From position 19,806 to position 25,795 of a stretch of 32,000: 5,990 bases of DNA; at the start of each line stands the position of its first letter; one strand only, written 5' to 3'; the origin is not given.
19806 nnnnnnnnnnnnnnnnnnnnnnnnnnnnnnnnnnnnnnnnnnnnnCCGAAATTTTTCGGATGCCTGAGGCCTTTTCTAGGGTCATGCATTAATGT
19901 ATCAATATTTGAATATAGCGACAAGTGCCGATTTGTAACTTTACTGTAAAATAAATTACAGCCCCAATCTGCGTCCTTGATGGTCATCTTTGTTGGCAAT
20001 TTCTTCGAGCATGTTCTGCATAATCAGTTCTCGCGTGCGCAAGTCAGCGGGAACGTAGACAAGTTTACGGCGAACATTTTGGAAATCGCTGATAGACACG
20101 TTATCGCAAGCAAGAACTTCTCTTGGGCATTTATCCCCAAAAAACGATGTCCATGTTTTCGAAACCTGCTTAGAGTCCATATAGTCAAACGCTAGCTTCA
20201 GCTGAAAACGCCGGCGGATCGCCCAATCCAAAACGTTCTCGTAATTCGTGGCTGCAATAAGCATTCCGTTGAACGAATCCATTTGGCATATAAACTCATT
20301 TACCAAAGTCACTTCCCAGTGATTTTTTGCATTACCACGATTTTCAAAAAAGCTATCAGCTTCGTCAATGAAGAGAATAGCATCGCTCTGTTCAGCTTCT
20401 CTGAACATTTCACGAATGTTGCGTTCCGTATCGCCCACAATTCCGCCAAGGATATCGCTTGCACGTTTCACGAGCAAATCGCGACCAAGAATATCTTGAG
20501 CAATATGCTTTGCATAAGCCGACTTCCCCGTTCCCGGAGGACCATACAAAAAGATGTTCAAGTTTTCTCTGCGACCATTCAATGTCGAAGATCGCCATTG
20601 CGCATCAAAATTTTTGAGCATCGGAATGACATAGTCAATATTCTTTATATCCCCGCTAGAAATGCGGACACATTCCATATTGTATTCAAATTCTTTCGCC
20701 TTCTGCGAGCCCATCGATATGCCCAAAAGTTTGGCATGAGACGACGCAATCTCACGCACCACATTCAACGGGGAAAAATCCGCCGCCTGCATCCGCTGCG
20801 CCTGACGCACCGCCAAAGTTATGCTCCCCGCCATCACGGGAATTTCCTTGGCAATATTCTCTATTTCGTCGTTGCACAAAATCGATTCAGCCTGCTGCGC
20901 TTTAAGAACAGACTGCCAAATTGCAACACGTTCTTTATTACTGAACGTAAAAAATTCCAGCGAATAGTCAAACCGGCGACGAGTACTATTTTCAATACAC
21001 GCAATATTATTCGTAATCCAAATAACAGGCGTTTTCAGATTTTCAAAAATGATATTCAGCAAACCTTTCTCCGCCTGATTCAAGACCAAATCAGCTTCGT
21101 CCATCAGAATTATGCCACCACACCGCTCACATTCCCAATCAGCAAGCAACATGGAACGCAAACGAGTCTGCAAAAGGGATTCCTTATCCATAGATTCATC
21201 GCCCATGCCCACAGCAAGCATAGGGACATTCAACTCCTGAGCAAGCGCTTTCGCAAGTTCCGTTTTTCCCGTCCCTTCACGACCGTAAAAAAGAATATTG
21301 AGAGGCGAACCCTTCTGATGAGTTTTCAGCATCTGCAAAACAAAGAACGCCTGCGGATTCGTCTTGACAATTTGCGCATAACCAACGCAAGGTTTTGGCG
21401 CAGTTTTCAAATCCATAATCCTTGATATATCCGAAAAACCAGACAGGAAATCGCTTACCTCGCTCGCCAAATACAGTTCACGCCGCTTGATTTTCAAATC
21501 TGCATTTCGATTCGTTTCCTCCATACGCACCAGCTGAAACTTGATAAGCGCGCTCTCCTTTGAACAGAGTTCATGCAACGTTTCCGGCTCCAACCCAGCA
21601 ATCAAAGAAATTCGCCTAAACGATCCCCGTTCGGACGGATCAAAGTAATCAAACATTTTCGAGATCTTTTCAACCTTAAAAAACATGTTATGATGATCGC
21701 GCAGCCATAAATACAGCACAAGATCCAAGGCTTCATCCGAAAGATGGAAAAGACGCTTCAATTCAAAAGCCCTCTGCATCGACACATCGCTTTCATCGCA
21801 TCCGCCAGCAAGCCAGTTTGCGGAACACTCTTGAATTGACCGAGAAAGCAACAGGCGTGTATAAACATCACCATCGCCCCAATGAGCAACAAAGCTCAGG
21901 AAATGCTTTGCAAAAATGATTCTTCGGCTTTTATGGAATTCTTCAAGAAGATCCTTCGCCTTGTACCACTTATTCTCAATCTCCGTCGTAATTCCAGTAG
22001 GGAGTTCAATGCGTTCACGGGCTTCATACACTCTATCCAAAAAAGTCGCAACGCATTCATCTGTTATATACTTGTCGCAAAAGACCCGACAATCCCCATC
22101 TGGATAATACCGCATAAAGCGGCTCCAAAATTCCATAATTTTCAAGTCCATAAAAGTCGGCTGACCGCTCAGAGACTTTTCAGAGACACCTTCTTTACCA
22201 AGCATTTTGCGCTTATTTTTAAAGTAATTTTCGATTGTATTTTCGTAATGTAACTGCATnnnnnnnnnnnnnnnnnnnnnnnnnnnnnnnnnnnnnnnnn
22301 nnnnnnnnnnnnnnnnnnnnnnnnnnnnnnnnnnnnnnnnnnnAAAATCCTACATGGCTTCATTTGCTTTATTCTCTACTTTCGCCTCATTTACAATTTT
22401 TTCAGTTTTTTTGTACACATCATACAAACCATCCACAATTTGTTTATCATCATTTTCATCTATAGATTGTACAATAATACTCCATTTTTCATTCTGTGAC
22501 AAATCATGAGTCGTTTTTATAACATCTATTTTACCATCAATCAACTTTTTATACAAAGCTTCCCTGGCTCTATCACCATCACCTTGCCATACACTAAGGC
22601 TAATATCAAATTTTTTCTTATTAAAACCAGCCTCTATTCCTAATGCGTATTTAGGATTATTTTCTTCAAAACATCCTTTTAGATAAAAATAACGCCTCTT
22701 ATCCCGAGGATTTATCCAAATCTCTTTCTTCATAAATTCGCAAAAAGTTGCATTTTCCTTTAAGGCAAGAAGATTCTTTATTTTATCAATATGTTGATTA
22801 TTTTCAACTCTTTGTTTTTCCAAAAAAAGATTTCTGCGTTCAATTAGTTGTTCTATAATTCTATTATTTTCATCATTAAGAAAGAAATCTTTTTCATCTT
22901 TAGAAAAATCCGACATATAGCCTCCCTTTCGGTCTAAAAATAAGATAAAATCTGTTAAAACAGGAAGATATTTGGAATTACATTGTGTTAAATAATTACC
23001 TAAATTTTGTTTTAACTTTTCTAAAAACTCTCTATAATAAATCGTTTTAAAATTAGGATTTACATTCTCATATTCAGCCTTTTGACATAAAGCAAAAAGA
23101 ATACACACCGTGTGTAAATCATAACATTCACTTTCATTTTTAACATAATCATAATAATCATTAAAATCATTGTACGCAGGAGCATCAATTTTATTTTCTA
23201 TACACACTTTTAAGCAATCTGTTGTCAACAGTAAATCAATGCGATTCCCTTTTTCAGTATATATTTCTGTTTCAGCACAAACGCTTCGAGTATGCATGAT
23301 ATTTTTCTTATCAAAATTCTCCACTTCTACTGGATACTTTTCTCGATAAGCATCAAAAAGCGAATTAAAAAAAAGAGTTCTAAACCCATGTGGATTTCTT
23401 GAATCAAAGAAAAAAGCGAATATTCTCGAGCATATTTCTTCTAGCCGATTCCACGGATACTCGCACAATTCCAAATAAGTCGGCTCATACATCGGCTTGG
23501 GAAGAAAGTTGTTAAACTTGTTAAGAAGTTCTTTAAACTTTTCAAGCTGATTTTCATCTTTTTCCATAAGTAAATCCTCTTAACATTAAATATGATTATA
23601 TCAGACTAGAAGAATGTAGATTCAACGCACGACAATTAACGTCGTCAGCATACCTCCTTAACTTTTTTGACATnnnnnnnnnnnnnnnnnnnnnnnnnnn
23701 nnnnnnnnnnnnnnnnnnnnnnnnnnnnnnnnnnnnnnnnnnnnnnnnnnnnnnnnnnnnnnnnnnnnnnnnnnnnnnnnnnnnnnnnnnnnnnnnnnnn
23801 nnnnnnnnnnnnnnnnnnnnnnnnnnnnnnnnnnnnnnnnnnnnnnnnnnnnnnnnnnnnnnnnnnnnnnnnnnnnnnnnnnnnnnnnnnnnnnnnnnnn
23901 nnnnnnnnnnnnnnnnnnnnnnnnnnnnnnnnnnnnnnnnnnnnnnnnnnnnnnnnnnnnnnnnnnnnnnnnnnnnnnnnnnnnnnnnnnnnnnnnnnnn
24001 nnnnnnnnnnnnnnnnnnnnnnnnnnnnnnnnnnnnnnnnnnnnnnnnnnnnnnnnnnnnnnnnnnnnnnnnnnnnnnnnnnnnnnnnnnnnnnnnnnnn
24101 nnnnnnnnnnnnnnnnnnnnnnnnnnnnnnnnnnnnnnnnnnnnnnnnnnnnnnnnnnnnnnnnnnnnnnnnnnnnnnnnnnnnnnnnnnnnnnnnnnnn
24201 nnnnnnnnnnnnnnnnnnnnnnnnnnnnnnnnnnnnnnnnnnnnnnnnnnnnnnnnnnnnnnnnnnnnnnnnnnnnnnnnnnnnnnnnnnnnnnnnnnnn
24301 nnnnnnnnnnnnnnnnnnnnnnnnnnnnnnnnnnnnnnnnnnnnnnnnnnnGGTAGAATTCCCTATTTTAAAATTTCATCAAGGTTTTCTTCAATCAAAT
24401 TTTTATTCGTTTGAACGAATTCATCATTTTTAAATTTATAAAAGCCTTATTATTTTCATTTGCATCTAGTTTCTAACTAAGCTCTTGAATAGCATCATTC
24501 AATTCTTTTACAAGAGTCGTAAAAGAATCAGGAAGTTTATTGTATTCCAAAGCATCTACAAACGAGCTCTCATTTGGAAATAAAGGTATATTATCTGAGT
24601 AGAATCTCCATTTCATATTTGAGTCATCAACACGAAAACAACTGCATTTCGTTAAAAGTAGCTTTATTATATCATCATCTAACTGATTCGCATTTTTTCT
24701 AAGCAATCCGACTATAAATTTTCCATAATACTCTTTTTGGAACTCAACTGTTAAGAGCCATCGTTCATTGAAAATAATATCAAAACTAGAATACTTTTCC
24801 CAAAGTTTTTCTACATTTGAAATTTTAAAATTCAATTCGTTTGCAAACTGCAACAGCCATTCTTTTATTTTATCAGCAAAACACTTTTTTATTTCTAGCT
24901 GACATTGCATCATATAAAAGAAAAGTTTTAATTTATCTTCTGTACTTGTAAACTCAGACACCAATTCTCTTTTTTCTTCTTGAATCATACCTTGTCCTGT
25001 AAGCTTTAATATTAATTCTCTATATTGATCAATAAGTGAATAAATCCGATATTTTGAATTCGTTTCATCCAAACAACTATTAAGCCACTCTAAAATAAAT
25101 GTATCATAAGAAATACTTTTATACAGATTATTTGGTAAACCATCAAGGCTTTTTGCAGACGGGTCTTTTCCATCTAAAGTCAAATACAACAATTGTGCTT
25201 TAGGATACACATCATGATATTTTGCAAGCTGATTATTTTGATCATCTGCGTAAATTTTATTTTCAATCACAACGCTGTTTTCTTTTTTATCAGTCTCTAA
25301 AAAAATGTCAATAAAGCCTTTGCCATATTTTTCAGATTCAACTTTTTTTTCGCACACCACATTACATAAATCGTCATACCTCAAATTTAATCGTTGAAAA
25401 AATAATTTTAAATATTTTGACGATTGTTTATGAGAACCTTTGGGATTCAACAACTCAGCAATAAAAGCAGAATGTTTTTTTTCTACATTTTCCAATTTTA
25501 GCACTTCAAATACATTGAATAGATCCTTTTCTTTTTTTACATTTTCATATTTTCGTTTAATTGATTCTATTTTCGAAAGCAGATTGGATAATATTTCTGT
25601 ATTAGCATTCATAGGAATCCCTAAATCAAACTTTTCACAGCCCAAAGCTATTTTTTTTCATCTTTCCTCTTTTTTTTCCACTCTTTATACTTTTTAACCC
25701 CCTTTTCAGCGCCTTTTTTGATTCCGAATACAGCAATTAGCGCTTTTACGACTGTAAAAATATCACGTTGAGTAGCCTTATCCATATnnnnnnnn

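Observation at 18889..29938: Six copies of a rigid AAT(A/G)TA-N10-RCGAC-N7-GTCGY element punctuate the island, one before each minus-strand unit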

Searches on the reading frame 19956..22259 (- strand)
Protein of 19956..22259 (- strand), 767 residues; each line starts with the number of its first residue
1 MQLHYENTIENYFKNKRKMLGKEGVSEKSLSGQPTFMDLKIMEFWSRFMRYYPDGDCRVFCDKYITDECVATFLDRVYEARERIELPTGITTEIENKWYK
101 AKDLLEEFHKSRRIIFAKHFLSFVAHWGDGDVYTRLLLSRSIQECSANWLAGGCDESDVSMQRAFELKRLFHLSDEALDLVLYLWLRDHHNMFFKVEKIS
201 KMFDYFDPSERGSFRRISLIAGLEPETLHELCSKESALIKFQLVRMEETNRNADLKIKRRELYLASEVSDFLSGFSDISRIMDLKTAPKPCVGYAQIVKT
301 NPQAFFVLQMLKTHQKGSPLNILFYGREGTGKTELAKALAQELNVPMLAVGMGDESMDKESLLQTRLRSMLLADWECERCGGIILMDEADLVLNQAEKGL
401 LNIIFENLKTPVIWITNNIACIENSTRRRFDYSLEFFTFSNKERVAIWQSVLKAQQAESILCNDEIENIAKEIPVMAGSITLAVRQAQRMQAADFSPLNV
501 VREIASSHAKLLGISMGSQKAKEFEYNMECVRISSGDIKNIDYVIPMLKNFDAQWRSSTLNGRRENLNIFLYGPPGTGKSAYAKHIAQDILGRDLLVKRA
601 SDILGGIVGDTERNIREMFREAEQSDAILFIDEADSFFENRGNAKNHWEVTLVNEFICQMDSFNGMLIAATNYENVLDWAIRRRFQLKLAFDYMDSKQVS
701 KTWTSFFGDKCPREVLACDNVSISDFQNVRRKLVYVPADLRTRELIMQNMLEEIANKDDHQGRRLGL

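Call 8: search_protein_families(library=pfam, proteins=[window:19956-22259:-], max_evalue=0.01)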
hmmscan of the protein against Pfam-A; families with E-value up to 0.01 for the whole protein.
window:19956-22259:- (767 aa): 34 families (the best 25 are shown)
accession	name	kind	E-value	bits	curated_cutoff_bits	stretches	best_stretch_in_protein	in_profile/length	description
PF00004.35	AAA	-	1.3e-41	142.6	21.2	2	569-692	1-130/131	ATPase family associated with various cellular activities (AAA)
PF07728.20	AAA_5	-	1.4e-10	41.7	22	2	568-635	1-76/139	AAA domain (dynein-related subfamily)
PF13191.12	AAA_16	-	3.2e-09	37.9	32.6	2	567-594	25-52/167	AAA ATPase domain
PF00910.28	RNA_helicase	-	1.7e-08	35.3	21.5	1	569-593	1-25/105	RNA helicase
PF13401.12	AAA_22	-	4.6e-08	33.9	27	0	320-363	6-51/130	AAA domain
PF05496.18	RuvB_N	-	1.8e-07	31.5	27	0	564-634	30-93/159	Holliday junction DNA helicase RuvB P-loop domain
PF13521.12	AAA_28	-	1.6e-06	28.8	27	0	322-347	2-27/164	AAA domain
PF05673.19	DUF815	-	1.6e-06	27.9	23.8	0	306-349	39-83/249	Protein of unknown function (DUF815)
PF01057.23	Parvo_NS1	-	6.3e-06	25.8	20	1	239-343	35-137/271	Parvovirus non-structural protein NS1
PF13207.12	AAA_17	-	6.8e-06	26.8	27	0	572-641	1-68/136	AAA domain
PF20720.3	nSTAND3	-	1.3e-05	25.3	27.2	0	566-648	17-86/155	Novel STAND NTPase 3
PF13238.12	AAA_18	-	1.6e-05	25.8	29.4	0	569-605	1-25/128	AAA domain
PF07724.20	AAA_2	-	1.6e-05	25.4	27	0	321-403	5-98/166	AAA domain (Cdc48 subfamily)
PF13479.12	AAA_24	-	1.7e-05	25.2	27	0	566-588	2-23/195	AAA domain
PF06068.19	TIP49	-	1.9e-05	24.4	23.8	0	304-349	36-82/347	TIP49 P-loop domain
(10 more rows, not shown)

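Call 23: search_protein_families(library=padloc, proteins=[window:19956-22259:-], max_evalue=0.01)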
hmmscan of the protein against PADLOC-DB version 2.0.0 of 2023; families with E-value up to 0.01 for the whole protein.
window:19956-22259:- (767 aa): 14 families
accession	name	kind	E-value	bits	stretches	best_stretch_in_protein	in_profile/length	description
PDLC02196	IetA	-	6.8e-45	152.1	2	562-711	118-269/374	-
PDLC02195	IetA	-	5.2e-34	116.2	2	564-702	135-275/395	-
PDLC04232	IetA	-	1.8e-32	111.1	2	568-710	118-261/330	-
PDLC04231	IetA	-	1.6e-23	81.8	1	561-693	112-246/262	-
PDLC00914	TRIP13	-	1.3e-19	68.8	1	564-709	70-233/302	TRIP13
PDLC03838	DolB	-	5.4e-11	40.3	1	308-393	155-242/375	-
PDLC04140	mad8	-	9.8e-11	39.7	1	321-371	29-70/314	mads_8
PDLC00915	TRIP13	-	1.1e-07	29.6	1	569-685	66-202/302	TRIP13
PDLC04605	PDC-M37B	-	8e-05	19.9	0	303-344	291-329/518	-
PDLC04606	PDC-M37B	-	0.00014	19.2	0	320-344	175-199/390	-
PDLC02499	BrxF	-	0.0026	16.1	0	321-353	23-55/133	BrxF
PDLC01045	Csx3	-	0.0045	14.3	0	561-593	102-134/286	Csx3-AAA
PDLC04889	PDC-S06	-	0.0073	12.9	0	563-592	19-47/693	-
PDLC02911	VakA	-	0.0091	14.6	0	322-351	5-34/163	-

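Call 64: search_protein_families(library=ncbifam, proteins=[window:19956-22259:-], max_evalue=0.001)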
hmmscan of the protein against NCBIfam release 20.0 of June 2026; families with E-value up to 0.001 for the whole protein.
window:19956-22259:- (767 aa): 45 families (the best 25 are shown)
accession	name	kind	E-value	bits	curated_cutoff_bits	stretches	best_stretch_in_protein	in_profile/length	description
NF042959.1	IteA_antiphage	equivalog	3.2e-43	148.3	510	2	565-715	124-276/367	anti-phage ATPase IteA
TIGR01243.1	CDC48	subfamily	3.8e-25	88.3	802.65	2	569-683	215-333/733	CDC48 family AAA ATPase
TIGR01241.2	FtsH_fam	equivalog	7.4e-20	71.2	600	1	568-695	197-333/598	ATP-dependent zinc metalloprotease FtsH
TIGR03689.1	pup_AAA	equivalog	1.5e-18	66.8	504.75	1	569-713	219-384/512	proteasome ATPase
NF041006.2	cell_div_CdvC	equivalog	1.7e-18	66.7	650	1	569-701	137-280/370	cell division protein CdvC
NF003229.0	PRK04195.1-5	equivalog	1.7e-18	66.5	280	1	307-471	29-195/413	replication factor C large subunit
TIGR01242.2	TIGR01242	subfamily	1.8e-18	66.7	500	1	569-683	151-272/362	proteasome-activating nucleotidase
NF003069.1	PRK03992.1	subfamily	1.9e-18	66.8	500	1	569-683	168-289/379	proteasome-activating nucleotidase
NF008004.0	PRK10733.1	equivalog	3.1e-18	65.1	1008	2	568-684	187-310/644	ATP-dependent zinc metalloprotease FtsH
NF047747.1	PrtsmActNtasePan2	equivalog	7.7e-17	61.6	700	1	569-684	188-310/397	proteasome-activating nucleotidase Pan2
NF003226.0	PRK04195.1-1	equivalog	1e-14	54.3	588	2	320-468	41-187/405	replication factor C large subunit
NF047748.1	PrtsmActNtasePan1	equivalog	3.6e-14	52.6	750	1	568-684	184-307/405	proteasome-activating nucleotidase Pan1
TIGR03922.1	T7SS_EccA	equivalog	8.1e-14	51.1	466.65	1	569-692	315-449/557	type VII secretion AAA-ATPase EccA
NF003231.0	PRK04195.2-1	equivalog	3.8e-10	39.2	442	1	321-472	45-193/517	replication factor C large subunit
TIGR02881.1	spore_V_K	equivalog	4.5e-10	39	422.95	1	551-693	27-177/261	stage V sporulation protein K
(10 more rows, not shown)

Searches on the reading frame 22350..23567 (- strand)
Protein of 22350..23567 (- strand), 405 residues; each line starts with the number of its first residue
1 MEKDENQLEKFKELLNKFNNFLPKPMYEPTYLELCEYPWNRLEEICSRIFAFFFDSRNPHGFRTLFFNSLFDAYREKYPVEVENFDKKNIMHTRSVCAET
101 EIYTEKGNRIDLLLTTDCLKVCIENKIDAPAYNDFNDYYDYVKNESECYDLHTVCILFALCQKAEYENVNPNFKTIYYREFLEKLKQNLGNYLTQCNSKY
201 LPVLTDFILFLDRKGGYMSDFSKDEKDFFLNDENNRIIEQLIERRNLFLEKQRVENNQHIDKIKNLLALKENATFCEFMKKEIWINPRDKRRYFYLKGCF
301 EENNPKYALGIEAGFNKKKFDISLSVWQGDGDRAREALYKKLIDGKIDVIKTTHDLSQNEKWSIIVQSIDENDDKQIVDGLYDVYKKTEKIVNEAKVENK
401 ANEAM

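Call 8: search_protein_families(library=pfam, proteins=[window:22350-23567:-], max_evalue=0.01)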
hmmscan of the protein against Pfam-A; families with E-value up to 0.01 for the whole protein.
window:22350-23567:- (405 aa): 1 family
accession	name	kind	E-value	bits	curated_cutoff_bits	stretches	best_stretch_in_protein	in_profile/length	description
PF14281.12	PDDEXK_4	-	3.9e-16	60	22.3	1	43-196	13-163/183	PD-(D/E)XK nuclease superfamily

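Call 23: search_protein_families(library=padloc, proteins=[window:22350-23567:-], max_evalue=0.01)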
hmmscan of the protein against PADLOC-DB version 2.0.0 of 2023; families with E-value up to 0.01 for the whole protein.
window:22350-23567:- (405 aa): 9 families
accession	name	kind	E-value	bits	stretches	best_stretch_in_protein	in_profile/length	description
PDLC04975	PDC-S26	-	2.3e-43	146.9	1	10-344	4-308/351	-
PDLC04981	PDC-S26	-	6.2e-30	102.7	1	8-394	4-355/358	-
PDLC04970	PDC-S26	-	1e-21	75.6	1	2-391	3-363/373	-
PDLC04973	PDC-S26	-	1.2e-21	75.5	1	12-281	25-283/394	-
PDLC04982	PDC-S26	-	1.6e-19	68.4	1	42-197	35-192/392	-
PDLC04978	PDC-S26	-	3.9e-19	67.1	1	26-210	23-221/451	-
PDLC04977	PDC-S26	-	1.2e-14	52.2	1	43-390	42-379/400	-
PDLC04969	PDC-S26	-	2.1e-11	41.5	1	9-239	9-216/367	-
PDLC04983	PDC-S26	-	2.2e-07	28.6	1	47-376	52-372/413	-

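Call 64: search_protein_families(library=ncbifam, proteins=[window:22350-23567:-], max_evalue=0.001)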
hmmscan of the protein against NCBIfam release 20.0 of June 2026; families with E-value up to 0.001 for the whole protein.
window:22350-23567:- (405 aa): 0 families

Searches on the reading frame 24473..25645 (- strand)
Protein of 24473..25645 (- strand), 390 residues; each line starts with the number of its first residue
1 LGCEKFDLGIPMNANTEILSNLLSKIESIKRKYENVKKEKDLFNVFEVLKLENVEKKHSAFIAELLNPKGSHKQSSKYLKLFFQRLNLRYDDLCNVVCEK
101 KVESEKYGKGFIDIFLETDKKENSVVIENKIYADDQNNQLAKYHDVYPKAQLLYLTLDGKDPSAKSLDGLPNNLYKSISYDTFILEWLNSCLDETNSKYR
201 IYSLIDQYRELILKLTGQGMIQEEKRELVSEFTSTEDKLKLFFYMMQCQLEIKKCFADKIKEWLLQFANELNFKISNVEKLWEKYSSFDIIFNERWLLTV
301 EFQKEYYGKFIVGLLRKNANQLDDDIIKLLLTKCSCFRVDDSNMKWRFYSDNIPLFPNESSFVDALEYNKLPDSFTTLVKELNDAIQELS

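Call 8: search_protein_families(library=pfam, proteins=[window:24473-25645:-], max_evalue=0.01)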
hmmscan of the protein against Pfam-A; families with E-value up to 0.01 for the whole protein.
window:24473-25645:- (390 aa): 1 family
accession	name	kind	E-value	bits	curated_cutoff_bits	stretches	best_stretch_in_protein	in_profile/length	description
PF14281.12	PDDEXK_4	-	9e-31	107.7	22.3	1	43-203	1-176/183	PD-(D/E)XK nuclease superfamily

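Call 23: search_protein_families(library=padloc, proteins=[window:24473-25645:-], max_evalue=0.01)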
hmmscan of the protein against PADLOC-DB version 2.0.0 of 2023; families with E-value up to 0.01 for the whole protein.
window:24473-25645:- (390 aa): 7 families
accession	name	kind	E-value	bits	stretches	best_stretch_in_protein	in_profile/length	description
PDLC04980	PDC-S26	-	1.6e-88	295.7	1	17-387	4-383/389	-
PDLC04983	PDC-S26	-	2.6e-69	232.6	1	16-388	5-401/413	-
PDLC04974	PDC-S26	-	5.1e-61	205.1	1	17-387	5-384/401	-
PDLC04976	PDC-S26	-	5.5e-26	89.7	1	17-240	5-254/451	-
PDLC04972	PDC-S26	-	1.7e-24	84.9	1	14-388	6-380/397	-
PDLC04977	PDC-S26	-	3.6e-23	80.3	1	29-212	16-205/400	-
PDLC04971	PDC-S26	-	7.8e-09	32.9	1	35-280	26-280/415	-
